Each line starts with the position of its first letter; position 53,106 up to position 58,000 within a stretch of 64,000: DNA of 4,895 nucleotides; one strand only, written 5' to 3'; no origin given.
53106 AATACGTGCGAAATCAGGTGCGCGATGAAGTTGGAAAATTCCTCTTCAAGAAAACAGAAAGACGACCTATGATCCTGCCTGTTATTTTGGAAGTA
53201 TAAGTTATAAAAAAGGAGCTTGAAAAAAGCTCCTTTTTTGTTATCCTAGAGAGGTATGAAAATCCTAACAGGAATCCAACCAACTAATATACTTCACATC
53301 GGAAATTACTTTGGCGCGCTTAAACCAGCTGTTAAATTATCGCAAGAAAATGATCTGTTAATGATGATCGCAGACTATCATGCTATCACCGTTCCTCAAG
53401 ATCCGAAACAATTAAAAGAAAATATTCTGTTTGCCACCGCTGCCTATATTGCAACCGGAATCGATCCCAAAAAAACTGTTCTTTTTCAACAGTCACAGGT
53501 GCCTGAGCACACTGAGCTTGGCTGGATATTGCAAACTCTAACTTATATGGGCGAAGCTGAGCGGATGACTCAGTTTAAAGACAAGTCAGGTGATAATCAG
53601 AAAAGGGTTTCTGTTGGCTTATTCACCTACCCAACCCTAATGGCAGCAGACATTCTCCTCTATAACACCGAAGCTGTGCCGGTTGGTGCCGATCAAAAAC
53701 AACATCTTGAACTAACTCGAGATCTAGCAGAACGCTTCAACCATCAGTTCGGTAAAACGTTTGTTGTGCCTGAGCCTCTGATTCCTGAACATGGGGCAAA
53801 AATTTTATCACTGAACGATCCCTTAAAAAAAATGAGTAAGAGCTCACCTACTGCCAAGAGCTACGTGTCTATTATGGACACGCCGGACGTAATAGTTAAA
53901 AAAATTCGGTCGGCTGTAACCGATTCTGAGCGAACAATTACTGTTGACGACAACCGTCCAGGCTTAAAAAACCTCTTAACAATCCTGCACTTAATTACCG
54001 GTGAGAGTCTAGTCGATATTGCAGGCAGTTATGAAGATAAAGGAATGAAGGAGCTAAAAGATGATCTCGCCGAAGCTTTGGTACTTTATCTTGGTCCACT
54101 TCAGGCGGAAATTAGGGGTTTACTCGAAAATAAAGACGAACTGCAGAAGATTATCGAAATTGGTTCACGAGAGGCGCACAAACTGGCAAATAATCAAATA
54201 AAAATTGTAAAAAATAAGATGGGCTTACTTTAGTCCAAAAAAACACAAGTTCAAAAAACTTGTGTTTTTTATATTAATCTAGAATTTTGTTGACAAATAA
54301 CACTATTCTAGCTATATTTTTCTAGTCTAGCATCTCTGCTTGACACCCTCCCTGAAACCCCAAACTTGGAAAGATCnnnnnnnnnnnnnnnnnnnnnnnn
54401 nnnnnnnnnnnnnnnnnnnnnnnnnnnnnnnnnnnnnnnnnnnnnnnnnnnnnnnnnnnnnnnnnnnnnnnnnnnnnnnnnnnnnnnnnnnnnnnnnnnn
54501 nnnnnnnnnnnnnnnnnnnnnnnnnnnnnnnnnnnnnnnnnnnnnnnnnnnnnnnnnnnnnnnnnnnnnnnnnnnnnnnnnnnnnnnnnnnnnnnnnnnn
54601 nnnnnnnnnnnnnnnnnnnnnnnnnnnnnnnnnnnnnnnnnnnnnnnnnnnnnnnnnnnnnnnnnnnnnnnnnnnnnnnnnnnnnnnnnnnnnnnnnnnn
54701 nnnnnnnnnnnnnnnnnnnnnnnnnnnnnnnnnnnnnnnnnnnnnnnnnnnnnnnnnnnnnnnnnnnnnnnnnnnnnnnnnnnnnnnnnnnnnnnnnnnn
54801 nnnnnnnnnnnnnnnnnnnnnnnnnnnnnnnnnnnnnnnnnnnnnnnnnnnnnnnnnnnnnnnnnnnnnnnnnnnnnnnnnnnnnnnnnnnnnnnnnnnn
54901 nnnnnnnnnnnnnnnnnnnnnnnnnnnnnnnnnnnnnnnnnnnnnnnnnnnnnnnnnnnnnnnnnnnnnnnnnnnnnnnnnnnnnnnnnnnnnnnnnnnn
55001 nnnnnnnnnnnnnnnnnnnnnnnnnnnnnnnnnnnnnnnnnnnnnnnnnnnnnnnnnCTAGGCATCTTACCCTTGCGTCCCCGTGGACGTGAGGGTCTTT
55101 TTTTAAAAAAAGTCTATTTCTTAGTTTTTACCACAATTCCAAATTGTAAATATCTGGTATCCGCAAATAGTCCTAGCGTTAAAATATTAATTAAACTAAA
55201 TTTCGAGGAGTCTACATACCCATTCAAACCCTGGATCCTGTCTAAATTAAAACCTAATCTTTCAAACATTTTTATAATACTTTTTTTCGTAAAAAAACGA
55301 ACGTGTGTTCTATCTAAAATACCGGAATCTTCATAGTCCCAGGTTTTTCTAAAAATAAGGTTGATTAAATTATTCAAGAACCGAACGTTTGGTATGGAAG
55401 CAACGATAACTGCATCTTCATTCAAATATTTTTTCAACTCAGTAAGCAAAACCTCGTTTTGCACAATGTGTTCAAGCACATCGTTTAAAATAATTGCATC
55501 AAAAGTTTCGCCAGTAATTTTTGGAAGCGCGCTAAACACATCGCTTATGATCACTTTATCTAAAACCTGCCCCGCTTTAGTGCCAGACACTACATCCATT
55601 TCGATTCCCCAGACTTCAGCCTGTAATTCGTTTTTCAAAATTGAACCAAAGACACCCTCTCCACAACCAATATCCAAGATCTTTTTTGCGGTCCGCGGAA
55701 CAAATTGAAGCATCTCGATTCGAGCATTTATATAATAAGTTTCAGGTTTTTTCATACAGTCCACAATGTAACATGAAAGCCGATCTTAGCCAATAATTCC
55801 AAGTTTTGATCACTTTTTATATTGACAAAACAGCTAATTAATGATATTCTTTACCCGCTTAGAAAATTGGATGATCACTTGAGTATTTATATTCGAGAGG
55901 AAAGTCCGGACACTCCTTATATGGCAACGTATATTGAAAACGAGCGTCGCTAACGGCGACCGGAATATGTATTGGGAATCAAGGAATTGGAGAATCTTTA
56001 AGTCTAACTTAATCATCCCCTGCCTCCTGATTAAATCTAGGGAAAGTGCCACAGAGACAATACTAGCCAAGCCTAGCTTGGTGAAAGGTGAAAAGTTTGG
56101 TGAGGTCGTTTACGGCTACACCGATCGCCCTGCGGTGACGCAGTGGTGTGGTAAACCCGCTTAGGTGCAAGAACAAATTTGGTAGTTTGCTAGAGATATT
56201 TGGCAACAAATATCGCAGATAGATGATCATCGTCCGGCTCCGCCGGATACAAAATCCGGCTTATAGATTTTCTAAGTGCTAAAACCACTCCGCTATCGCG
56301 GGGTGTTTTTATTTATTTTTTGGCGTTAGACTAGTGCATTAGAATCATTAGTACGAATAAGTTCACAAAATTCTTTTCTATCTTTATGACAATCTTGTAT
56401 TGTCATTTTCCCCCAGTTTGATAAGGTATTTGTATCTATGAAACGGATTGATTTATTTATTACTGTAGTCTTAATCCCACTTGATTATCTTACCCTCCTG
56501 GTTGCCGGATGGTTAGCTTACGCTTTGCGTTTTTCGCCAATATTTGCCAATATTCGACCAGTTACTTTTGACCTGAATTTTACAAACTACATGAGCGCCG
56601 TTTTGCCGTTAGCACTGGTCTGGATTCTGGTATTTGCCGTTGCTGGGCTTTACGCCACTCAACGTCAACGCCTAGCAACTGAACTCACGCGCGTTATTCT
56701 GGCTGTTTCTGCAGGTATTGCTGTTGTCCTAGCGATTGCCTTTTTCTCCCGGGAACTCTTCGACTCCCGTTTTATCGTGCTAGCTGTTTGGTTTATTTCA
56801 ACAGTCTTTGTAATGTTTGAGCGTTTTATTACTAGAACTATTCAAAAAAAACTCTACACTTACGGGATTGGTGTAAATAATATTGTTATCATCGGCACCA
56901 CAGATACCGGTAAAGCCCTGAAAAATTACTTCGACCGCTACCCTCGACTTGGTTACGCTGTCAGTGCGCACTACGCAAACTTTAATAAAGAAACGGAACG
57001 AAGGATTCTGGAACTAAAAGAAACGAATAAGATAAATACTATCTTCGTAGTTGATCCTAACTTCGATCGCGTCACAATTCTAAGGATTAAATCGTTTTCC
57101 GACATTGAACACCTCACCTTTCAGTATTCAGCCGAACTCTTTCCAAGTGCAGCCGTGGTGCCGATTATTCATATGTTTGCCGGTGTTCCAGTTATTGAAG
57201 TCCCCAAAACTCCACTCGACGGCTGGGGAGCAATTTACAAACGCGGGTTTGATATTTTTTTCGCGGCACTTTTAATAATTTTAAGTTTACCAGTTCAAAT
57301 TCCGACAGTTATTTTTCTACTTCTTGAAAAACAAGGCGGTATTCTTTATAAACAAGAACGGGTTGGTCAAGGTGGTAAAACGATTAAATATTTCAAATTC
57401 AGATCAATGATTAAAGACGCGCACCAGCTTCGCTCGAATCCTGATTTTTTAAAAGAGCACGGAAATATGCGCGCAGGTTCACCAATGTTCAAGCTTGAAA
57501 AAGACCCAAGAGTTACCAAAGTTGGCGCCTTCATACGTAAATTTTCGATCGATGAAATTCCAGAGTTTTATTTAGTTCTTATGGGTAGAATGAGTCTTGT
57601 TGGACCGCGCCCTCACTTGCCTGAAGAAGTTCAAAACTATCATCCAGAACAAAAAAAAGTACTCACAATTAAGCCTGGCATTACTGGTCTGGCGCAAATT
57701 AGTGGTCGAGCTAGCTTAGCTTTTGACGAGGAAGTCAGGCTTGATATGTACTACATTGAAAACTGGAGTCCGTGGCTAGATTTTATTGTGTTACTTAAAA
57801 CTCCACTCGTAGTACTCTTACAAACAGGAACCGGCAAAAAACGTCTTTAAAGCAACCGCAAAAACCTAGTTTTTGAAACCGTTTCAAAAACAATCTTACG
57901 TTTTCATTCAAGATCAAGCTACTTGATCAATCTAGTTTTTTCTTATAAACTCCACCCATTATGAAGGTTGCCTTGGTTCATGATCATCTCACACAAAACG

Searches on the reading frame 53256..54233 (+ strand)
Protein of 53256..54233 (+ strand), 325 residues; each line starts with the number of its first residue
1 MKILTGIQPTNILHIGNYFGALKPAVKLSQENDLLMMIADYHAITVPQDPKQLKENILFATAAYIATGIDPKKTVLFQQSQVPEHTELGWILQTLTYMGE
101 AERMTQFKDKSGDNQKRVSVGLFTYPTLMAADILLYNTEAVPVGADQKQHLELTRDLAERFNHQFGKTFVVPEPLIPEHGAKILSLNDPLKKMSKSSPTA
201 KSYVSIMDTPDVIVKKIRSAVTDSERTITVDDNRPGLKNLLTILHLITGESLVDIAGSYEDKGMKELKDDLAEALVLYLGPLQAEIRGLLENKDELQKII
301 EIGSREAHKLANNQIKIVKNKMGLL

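Call 12: search_protein_families(library=pfam, proteins=[window:53256-54233:+])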
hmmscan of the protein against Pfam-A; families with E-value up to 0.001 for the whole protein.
window:53256-54233:+ (325 aa): 1 family
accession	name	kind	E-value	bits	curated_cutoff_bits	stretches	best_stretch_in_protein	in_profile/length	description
PF00579.31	tRNA-synt_1b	-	6.6e-70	236.2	21.1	1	2-276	7-288/292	tRNA synthetases class I (W and Y)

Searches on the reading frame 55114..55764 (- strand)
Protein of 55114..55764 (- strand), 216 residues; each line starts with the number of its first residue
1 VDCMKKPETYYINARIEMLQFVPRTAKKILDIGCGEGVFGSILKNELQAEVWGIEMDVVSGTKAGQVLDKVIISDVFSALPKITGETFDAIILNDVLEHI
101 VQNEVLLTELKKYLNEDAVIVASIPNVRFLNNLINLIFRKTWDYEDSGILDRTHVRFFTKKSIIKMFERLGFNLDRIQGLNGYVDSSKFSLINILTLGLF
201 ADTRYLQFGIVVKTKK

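Call 12: search_protein_families(library=pfam, proteins=[window:55114-55764:-])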
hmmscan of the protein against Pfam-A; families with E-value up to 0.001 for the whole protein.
window:55114-55764:- (216 aa): 7 families
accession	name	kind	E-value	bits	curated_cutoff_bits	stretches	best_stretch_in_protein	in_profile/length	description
PF13489.12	Methyltransf_23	-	2.4e-18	66.9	27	1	22-175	19-162/164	Methyltransferase domain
PF13847.12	Methyltransf_31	-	1.4e-11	44.7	27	1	26-126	4-113/145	Methyltransferase domain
PF07021.18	MetW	-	2.2e-09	37.7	21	1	20-136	9-121/193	Methionine biosynthesis protein MetW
PF08241.18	Methyltransf_11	-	3.7e-08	34.3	21.2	1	30-121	1-94/95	Methyltransferase domain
PF13649.12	Methyltransf_25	-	5.4e-07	30.7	27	1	29-115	1-94/97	Methyltransferase domain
PF08242.18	Methyltransf_12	-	7e-07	30.3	30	1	30-119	1-97/98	Methyltransferase domain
PF05175.20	MTS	-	0.00017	21.7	23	1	19-94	24-105/170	Methyltransferase small domain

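Call 60: search_protein_families(library=ncbifam, proteins=[window:55114-55764:-], max_evalue=0.00001)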
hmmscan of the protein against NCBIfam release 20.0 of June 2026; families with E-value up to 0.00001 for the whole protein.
window:55114-55764:- (216 aa): 4 families
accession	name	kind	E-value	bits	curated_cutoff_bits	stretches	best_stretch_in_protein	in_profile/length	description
TIGR02081.1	metW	equivalog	1.1e-10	41.3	189.5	1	21-137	10-122/194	methionine biosynthesis protein MetW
TIGR01983.1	UbiG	equivalog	2.5e-10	40.1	102.95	1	23-137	47-166/228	bifunctional 2-polyprenyl-6-hydroxyphenol methylase/3-demethylubiquinol 3-O-methyltransferase UbiG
NF045667.1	MTase_DVU1556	equivalog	3.3e-09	36.5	155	1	18-123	17-120/213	DVU_1556 family methyltransferase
NF001786.0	PRK00517.2-4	equivalog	4.6e-06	26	327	1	15-123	133-239/277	50S ribosomal protein L11 methyltransferase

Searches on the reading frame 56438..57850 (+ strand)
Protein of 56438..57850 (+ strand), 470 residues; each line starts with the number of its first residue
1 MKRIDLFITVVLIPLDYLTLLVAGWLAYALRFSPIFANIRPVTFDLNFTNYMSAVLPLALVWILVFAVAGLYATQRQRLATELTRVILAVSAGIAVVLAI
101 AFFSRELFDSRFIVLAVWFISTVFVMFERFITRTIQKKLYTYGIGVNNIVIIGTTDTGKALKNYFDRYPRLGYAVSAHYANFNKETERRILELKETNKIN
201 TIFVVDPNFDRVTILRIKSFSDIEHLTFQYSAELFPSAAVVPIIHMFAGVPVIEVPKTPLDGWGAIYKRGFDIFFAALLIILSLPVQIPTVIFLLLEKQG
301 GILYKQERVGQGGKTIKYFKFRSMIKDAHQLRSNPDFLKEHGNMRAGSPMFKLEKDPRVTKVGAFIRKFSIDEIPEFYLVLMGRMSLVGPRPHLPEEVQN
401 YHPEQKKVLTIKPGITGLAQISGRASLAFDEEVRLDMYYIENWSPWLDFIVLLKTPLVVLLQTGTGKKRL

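Call 12: search_protein_families(library=pfam, proteins=[window:56438-57850:+])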
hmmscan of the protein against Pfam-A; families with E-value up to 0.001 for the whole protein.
window:56438-57850:+ (470 aa): 2 families
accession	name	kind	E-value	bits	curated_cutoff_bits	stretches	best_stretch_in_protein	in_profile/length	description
PF02397.22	Bac_transf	-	1e-59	201.5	27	1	268-460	1-178/179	Bacterial sugar transferase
PF13727.12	CoA_binding_3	-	1.4e-10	41.9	25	1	69-187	3-118/175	CoA-binding domain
